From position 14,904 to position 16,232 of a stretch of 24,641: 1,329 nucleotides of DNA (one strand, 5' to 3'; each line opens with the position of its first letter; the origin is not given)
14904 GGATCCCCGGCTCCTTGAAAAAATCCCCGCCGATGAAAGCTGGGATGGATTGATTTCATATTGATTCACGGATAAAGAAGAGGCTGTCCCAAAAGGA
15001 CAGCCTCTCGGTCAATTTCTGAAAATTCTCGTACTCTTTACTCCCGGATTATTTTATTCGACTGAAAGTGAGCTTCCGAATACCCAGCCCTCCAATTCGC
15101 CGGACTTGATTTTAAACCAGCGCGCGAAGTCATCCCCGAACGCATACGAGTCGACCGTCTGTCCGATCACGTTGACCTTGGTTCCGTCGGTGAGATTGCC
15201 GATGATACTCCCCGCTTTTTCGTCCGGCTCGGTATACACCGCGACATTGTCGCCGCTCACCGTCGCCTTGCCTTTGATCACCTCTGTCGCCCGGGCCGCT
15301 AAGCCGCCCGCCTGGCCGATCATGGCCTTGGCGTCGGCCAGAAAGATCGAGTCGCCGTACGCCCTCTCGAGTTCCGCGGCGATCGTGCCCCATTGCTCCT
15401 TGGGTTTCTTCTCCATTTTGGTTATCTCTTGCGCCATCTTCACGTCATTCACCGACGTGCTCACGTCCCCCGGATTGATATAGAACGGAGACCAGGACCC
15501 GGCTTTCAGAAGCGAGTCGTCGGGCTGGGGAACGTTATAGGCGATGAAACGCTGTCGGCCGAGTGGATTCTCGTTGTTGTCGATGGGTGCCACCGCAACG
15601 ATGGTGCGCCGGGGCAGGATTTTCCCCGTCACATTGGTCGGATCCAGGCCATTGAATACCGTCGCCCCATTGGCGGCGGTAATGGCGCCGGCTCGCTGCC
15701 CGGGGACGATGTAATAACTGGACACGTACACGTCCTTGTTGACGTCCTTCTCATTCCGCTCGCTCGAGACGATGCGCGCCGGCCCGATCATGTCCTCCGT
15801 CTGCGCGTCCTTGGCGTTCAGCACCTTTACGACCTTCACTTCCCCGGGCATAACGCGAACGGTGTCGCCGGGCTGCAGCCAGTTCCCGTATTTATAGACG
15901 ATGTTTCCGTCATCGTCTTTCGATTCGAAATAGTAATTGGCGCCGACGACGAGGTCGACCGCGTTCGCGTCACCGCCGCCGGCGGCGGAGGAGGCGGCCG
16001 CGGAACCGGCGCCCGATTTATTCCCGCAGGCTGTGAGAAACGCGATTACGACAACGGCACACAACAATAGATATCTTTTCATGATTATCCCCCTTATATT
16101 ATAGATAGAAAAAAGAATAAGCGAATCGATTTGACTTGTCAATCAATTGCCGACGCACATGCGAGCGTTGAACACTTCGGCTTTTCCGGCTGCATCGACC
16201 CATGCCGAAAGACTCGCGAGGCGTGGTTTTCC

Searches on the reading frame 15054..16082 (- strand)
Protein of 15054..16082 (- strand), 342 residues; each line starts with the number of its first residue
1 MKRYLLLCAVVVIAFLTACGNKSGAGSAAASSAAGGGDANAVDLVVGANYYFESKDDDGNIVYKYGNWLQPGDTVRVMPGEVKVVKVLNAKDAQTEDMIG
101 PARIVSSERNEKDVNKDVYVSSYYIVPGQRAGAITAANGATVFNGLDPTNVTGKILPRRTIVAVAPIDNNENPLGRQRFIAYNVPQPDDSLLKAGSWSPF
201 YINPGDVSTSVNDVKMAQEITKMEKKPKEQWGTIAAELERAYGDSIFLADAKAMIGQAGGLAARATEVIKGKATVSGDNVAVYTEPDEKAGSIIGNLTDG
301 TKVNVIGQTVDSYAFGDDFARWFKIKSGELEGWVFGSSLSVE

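Call 37: search_protein_families(library=pfam, proteins=[window:15054-16082:-], max_evalue=0.001)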
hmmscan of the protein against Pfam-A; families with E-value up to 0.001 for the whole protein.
window:15054-16082:- (342 aa): 1 family
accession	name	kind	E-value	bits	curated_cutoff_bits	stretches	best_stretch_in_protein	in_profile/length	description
PF08239.17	SH3_3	-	1.2e-08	35.4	27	1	278-340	1-54/54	Bacterial SH3 domain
